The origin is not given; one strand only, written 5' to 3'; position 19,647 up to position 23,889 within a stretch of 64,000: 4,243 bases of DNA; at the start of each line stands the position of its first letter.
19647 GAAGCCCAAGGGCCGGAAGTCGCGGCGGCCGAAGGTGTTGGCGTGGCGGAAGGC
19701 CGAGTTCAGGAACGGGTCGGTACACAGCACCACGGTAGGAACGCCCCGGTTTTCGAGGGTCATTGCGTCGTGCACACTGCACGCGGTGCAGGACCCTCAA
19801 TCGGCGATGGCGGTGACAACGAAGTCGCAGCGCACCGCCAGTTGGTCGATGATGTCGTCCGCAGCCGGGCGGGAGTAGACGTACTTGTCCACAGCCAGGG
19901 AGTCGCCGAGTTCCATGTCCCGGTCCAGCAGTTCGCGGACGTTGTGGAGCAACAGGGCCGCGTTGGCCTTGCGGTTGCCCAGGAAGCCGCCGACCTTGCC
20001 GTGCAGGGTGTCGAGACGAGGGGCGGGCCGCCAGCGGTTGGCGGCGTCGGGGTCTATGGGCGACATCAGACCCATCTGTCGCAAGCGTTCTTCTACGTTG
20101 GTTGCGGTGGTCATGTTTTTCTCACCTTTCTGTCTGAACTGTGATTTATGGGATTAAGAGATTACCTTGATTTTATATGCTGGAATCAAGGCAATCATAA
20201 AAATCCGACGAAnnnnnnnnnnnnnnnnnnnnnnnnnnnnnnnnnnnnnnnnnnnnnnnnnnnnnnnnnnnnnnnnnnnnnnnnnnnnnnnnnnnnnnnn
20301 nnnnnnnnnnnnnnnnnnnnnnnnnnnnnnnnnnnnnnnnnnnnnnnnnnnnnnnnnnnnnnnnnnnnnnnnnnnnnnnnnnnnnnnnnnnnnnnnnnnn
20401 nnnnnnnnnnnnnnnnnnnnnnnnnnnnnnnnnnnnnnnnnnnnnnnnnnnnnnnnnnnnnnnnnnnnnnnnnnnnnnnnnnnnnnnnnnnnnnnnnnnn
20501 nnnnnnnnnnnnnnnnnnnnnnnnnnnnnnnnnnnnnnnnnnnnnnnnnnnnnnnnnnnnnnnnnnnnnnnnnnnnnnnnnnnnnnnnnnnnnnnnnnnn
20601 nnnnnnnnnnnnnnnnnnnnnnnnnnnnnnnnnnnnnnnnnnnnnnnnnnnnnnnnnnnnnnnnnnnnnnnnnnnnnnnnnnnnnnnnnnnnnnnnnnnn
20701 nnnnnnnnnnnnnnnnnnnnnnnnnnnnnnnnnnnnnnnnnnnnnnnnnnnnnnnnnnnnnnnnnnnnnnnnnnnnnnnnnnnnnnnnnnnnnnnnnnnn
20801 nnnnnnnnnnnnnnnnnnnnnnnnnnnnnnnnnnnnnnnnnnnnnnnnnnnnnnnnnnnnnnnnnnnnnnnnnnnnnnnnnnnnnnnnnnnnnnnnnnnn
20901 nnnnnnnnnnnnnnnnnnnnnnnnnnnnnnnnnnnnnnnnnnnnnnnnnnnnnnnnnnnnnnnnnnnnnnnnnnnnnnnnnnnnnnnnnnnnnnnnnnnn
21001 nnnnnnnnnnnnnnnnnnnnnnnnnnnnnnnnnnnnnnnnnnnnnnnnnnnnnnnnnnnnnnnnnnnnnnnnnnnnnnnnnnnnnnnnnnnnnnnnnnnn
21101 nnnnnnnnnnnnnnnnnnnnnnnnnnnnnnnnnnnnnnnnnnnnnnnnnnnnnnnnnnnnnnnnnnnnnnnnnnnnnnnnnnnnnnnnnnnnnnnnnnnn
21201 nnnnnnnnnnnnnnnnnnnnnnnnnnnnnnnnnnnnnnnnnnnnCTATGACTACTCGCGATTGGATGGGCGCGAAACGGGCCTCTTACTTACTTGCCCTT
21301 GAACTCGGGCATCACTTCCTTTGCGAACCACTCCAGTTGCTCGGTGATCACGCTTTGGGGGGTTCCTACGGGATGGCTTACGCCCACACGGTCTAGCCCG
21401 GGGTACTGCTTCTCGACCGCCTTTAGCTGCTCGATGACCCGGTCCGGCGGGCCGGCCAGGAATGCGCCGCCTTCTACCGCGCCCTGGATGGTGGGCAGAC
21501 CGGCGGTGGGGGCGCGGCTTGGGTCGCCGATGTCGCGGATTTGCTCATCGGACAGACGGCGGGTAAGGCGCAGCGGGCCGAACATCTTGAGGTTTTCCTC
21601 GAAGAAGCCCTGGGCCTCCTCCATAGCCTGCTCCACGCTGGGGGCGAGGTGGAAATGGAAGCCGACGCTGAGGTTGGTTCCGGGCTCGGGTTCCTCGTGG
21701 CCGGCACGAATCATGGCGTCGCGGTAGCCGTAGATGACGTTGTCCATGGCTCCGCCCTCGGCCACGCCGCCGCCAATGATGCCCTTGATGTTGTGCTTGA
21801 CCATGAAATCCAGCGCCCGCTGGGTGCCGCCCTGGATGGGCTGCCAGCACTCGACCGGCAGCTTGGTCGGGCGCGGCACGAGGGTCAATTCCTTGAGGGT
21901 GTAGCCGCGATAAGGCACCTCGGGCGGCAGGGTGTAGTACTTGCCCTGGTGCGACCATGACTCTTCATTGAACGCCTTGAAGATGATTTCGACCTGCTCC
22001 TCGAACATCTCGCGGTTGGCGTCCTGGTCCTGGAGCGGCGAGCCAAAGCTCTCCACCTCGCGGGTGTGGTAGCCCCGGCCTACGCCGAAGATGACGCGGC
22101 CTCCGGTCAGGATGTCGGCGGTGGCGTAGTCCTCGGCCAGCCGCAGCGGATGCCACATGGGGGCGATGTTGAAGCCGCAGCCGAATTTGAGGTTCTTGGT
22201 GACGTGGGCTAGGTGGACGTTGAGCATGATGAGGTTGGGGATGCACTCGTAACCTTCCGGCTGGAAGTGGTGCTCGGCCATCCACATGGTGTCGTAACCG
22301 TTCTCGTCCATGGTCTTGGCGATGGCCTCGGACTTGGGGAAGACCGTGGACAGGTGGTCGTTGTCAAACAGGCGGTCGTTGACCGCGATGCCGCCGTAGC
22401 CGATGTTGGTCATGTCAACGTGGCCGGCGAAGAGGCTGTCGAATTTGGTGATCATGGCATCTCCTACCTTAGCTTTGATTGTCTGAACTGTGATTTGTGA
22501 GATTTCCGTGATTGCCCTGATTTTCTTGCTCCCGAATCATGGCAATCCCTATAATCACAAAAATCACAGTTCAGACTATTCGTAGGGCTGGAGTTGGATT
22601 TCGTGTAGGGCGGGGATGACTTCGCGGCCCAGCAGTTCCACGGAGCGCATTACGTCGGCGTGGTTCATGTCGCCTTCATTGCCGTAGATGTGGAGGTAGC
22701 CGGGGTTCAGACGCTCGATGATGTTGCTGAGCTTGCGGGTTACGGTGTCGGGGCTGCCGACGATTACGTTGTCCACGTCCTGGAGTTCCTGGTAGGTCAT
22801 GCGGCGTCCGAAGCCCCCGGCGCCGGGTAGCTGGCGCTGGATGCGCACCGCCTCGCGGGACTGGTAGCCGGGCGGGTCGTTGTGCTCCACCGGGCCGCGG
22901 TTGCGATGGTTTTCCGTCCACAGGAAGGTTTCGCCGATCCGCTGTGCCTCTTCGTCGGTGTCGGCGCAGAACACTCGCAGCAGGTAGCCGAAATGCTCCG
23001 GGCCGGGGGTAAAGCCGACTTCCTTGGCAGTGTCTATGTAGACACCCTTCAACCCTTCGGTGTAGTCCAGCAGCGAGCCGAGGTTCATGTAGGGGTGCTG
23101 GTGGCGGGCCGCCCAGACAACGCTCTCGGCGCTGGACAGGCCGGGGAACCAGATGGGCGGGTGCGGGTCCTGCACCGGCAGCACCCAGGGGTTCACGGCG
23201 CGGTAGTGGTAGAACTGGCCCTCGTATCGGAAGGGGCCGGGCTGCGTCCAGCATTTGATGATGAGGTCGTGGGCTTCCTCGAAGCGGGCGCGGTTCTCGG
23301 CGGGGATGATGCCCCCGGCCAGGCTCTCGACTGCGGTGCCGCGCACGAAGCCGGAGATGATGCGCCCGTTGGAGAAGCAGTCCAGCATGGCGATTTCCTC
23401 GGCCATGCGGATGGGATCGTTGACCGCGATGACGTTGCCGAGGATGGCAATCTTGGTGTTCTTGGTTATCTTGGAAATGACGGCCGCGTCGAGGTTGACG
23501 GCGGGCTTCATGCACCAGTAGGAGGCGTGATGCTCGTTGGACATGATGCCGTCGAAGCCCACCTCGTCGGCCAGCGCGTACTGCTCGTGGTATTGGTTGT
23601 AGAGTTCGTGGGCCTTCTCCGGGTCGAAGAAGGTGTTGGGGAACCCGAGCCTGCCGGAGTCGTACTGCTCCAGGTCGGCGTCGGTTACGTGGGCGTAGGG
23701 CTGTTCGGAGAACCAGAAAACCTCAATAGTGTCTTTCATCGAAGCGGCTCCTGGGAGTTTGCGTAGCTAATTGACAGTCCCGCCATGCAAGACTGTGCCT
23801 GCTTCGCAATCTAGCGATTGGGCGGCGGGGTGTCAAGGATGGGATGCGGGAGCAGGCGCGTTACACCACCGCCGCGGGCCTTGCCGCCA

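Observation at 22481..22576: PAL-GATT: ~95-105 bp palindromic intergenic repeat with strictly 9-nt phased GATT submotifs (4 copies)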

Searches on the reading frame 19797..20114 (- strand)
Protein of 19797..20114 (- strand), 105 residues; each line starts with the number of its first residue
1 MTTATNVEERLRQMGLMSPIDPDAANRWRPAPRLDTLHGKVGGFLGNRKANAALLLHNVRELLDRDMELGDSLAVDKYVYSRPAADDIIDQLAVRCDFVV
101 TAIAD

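Call 11: search_protein_families(library=pfam, proteins=[window:19797-20114:-])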
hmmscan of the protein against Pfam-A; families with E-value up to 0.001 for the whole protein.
window:19797-20114:- (105 aa): 1 family
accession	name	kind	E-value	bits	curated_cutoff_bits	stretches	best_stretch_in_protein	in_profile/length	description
PF24696.1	UGSC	-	6.6e-13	49.6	25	1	18-105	4-92/172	UGSC family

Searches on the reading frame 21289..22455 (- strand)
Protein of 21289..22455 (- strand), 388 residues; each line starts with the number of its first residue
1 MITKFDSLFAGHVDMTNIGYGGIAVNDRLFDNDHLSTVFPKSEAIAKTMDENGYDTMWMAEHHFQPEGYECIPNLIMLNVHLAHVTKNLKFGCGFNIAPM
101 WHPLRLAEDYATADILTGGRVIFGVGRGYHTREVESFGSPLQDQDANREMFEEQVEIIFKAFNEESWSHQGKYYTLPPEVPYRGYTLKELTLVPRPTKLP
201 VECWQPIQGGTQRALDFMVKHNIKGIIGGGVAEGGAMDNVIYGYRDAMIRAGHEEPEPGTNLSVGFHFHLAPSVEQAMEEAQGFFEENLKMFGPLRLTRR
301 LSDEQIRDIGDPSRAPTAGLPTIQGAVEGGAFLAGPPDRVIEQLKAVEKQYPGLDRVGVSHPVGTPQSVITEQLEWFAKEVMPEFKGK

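Call 11: search_protein_families(library=pfam, proteins=[window:21289-22455:-])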
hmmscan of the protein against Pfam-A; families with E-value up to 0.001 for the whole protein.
window:21289-22455:- (388 aa): 1 family
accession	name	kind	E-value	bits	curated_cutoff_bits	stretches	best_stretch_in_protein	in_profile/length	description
PF00296.26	Bac_luciferase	-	3.1e-41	142.2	27.9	1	39-349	22-309/314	Luciferase-like monooxygenase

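Call 60: find_encoding_contigs(protein=window:21289-22455:-, flank=3000, max_places=6)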
Protein window:21289-22455:- (388 aa): 1 contig read that carries it; 1 place shown.
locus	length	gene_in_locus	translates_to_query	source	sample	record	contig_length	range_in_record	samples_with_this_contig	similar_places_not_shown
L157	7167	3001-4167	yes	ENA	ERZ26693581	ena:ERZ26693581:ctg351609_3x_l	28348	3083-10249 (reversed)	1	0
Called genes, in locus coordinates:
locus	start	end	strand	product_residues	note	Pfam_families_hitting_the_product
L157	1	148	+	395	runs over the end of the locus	PF05977:MFS_3, PF07690:MFS_1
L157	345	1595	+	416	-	PF05977:MFS_3, PF07690:MFS_1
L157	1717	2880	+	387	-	PF00296:Bac_luciferase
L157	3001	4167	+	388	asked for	PF00296:Bac_luciferase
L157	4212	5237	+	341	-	-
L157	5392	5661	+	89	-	PF24696:UGSC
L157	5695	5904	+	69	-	PF24696:UGSC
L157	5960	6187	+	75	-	-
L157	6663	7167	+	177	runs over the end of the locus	PF01436:NHL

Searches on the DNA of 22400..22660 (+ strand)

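Call 55: search_dna_similar(query=window:22470-22590:+, collection=plasmids, mode=distant, max_rows=25, max_evalue=0.01)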
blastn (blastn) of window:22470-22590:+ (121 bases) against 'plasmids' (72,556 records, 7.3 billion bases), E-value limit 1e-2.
No match.

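Call 57: search_rna_families(source=window, start=22400, end=22660, threshold=evalue, max_evalue=10)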
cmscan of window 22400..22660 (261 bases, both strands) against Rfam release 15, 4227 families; matches with E-value up to 10: 8.
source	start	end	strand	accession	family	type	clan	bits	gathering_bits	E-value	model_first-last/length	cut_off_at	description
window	22488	22569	+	RF04059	MIR5020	Gene; miRNA;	-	21.2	73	0.056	1-109/109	no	MIR5020 microRNA precursor family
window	22489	22559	-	RF04294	mir-3578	Gene; miRNA;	CL00149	19.7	78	0.28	1-82/82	no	mir-3578 microRNA precursor family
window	22479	22580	+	RF04129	MIR4240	Gene; miRNA;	-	18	200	0.057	1-206/206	no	MIR4240 microRNA precursor family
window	22484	22573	+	RF03638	mir-1537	Gene; miRNA;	-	16.3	63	1.2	1-61/61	no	mir-1537 microRNA precursor family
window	22494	22561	+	RF03413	MIR904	Gene; miRNA;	-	14.6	80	2.6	1-141/141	no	MIR904 microRNA precursor family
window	22494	22557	+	RF04103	mir-8356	Gene; miRNA;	-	13.8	70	9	1-65/65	no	mir-8356 microRNA precursor family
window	22475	22583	-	RF00053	mir-7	Gene; miRNA;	-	13.2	51.8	6.3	1-91/91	no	mir-7 microRNA precursor family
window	22441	22537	+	RF00321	snoZ247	Gene; snRNA; snoRNA; CD-box;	-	12.9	38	5.5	1-139/139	no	Small nucleolar RNA Z247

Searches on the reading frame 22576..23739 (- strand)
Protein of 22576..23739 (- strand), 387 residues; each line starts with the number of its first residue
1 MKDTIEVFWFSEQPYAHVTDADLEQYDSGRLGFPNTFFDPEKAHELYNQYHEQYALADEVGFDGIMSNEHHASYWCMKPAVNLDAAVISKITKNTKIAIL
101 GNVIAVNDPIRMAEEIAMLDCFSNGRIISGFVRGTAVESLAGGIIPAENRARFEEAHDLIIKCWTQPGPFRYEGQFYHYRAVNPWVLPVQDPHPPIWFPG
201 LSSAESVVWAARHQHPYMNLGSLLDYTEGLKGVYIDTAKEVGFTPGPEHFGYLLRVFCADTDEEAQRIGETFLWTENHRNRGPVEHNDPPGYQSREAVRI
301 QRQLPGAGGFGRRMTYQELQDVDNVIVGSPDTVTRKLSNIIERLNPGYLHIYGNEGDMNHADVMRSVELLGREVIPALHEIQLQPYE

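Call 11: search_protein_families(library=pfam, proteins=[window:22576-23739:-])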
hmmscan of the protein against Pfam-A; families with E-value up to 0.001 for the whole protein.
window:22576-23739:- (387 aa): 1 family
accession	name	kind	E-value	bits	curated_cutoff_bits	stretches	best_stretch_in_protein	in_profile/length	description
PF00296.26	Bac_luciferase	-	3.5e-34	119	27.9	1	47-339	22-306/314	Luciferase-like monooxygenase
